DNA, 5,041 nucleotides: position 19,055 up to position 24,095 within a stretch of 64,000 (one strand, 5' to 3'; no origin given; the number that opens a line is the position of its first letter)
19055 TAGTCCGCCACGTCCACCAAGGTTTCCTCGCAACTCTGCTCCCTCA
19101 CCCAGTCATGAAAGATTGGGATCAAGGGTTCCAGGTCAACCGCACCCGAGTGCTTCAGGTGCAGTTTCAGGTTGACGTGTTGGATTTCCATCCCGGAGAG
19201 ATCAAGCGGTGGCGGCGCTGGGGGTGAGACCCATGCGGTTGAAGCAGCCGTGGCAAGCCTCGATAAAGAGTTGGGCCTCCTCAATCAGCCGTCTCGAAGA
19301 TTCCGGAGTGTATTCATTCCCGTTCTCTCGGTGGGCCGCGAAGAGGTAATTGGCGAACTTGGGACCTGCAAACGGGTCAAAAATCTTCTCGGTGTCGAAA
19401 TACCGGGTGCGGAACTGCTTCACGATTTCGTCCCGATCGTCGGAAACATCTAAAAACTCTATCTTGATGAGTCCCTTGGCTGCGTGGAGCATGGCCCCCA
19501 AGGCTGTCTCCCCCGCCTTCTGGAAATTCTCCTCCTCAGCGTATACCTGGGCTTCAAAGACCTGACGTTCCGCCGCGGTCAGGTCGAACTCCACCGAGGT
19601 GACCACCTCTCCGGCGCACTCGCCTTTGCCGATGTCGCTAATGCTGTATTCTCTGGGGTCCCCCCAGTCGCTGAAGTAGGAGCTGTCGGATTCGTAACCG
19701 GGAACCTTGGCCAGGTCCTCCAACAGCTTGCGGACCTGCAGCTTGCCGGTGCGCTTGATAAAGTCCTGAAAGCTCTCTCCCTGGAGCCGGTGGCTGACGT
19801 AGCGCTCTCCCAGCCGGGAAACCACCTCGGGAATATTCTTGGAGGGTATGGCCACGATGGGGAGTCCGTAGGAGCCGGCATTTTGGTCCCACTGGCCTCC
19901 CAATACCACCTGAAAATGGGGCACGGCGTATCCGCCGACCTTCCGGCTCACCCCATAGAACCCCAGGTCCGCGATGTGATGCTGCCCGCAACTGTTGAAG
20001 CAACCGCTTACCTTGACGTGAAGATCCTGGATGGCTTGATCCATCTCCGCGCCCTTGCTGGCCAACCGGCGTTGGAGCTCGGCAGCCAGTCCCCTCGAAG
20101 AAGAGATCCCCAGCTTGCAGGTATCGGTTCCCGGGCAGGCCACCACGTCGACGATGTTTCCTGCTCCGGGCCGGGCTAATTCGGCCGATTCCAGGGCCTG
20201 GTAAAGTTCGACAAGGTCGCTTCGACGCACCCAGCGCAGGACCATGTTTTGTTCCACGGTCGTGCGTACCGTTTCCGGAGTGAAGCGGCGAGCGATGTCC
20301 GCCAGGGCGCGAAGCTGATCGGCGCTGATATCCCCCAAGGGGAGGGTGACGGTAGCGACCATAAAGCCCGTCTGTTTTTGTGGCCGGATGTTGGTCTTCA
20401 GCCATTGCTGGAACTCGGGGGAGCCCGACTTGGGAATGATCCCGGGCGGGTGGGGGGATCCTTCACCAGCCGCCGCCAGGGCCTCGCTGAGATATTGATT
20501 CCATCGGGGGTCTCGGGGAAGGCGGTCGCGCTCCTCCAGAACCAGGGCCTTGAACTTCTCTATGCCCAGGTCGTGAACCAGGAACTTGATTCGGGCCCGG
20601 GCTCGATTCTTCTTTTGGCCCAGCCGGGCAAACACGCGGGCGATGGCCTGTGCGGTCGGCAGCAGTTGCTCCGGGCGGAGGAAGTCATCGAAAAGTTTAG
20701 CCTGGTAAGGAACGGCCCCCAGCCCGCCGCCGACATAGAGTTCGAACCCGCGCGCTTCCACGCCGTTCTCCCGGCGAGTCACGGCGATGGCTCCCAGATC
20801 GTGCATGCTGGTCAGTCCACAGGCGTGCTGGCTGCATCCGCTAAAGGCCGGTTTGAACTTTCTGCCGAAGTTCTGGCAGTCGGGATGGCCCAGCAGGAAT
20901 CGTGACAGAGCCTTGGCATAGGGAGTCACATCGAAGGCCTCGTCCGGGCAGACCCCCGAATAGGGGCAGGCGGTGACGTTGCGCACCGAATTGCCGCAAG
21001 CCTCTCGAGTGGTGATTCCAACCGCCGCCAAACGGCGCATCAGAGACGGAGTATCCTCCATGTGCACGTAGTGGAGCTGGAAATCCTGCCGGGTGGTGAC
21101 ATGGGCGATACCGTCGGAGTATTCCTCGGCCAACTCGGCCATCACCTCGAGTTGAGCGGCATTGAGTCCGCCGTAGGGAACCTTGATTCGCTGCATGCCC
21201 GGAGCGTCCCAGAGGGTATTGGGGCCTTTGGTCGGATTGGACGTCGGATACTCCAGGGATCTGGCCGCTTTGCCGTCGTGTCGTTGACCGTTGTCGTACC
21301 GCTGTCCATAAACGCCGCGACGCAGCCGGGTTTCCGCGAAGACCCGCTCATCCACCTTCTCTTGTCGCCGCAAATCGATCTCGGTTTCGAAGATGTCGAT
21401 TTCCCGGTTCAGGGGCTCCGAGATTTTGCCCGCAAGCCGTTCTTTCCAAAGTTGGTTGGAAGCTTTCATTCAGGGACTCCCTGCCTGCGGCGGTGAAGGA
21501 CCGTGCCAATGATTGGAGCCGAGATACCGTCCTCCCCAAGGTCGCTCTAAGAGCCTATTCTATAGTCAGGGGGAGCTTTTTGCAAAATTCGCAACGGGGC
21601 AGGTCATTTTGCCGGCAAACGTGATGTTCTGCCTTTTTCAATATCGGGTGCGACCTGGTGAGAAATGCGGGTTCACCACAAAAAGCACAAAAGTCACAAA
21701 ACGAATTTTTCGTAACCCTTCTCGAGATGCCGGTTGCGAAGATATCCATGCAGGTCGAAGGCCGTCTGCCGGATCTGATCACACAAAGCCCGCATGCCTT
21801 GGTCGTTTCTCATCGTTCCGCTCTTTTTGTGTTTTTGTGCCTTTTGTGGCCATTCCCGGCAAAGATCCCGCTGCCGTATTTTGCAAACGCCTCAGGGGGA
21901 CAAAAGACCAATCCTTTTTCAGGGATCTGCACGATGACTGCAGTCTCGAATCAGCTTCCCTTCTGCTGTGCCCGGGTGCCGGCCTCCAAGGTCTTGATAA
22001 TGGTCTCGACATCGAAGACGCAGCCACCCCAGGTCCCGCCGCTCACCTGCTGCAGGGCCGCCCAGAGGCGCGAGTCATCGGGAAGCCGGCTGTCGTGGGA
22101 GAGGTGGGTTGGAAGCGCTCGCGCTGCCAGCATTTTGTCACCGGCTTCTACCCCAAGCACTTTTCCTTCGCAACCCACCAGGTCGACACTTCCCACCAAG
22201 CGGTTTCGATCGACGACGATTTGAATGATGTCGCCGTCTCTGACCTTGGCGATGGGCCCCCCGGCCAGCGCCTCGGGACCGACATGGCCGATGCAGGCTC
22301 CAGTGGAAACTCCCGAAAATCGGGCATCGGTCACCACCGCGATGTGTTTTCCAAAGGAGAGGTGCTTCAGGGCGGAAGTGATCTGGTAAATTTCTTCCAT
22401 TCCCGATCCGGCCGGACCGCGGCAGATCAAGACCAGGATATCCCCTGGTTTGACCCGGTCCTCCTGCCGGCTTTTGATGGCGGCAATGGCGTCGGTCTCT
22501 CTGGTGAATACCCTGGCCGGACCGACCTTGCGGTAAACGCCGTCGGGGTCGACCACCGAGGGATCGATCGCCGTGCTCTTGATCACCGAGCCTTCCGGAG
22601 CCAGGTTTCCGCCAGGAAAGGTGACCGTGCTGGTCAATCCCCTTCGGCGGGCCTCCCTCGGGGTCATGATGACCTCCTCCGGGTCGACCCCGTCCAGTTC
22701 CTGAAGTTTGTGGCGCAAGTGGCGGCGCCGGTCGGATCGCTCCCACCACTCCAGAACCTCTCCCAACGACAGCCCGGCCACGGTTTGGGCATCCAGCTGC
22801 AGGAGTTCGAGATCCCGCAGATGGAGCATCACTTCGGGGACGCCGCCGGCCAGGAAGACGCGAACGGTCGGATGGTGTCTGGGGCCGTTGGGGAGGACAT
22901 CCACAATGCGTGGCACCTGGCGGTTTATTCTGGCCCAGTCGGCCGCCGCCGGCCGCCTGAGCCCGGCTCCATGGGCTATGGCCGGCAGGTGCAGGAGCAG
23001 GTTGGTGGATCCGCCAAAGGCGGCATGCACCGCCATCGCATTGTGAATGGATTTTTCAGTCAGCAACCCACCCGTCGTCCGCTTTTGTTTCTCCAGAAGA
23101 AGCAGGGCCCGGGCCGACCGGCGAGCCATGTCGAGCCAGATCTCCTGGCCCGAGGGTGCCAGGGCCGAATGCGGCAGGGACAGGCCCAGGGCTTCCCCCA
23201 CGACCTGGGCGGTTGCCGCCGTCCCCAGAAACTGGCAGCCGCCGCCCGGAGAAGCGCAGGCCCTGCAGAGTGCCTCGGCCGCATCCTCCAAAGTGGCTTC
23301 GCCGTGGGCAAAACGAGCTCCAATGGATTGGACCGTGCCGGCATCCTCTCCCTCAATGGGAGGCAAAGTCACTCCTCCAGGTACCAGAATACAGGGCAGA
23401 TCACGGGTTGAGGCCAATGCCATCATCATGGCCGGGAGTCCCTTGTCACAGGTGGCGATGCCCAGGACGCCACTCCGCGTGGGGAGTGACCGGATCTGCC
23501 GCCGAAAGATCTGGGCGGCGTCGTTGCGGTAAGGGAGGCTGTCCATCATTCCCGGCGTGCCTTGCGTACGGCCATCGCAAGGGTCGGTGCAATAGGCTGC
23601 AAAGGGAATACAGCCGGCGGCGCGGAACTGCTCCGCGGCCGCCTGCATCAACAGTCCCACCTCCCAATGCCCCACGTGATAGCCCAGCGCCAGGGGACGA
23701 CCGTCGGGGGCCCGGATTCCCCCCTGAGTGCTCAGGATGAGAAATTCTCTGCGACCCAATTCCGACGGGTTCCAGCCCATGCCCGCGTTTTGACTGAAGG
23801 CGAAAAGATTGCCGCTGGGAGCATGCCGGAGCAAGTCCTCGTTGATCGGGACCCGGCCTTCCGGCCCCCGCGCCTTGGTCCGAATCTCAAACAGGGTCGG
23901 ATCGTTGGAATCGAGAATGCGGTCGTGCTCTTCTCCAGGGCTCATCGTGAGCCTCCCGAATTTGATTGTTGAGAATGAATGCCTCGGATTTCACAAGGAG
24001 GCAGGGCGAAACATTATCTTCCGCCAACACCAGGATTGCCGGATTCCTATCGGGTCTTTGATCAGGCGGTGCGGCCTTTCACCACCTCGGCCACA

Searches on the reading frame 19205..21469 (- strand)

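Call 116: search_protein_families(library=pfam, proteins=[window:19205-21469:-], max_evalue=0.00001)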
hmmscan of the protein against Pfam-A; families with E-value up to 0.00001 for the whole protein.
window:19205-21469:- (755 aa): 2 families
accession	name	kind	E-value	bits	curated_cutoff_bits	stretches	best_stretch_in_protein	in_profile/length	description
PF01077.27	NIR_SIR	-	1.4e-52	177.8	27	2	158-314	1-153/158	Nitrite and sulphite reductase 4Fe-4S domain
PF03460.22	NIR_SIR_ferr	-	1e-37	128.1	24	2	92-150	11-69/69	Nitrite/Sulfite reductase ferredoxin-like half domain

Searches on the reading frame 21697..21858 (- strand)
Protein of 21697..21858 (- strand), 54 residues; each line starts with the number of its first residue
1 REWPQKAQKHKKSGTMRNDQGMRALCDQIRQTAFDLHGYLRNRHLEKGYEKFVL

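Call 17: search_protein_families(library=pfam, proteins=[window:21697-21858:-], max_evalue=10)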
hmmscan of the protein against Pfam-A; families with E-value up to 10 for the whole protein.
seq(54 aa): 2 families
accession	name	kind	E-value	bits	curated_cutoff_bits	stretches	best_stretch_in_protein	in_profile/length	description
PF09596.15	MamL-1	-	0.034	14.7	25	1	9-38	19-48/58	MamL-1 domain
PF07195.17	FliD_C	-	0.084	12.7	25.4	1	6-35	83-112/236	Flagellar hook-associated protein 2 C-terminus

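Call 18: search_protein_families(library=ncbifam, proteins=[window:21697-21858:-], max_evalue=10)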
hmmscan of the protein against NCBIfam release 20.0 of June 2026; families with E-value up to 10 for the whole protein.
seq(54 aa): 0 families

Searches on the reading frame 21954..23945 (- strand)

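Call 116: search_protein_families(library=pfam, proteins=[window:21954-23945:-], max_evalue=0.00001)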
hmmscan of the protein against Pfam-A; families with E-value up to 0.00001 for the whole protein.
window:21954-23945:- (664 aa): 2 families
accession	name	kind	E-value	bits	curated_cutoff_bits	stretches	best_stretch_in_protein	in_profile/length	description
PF00920.27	ILVD_EDD_N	-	1.2e-64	218.9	27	1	90-396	14-315/316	Dihydroxy-acid/6-phosphogluconate dehydratase N-terminal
PF24877.1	ILV_EDD_C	-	1e-39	136.4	27.7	1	445-587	20-154/191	Dihydroxy-acid/6-phosphogluconate dehydratase C-terminal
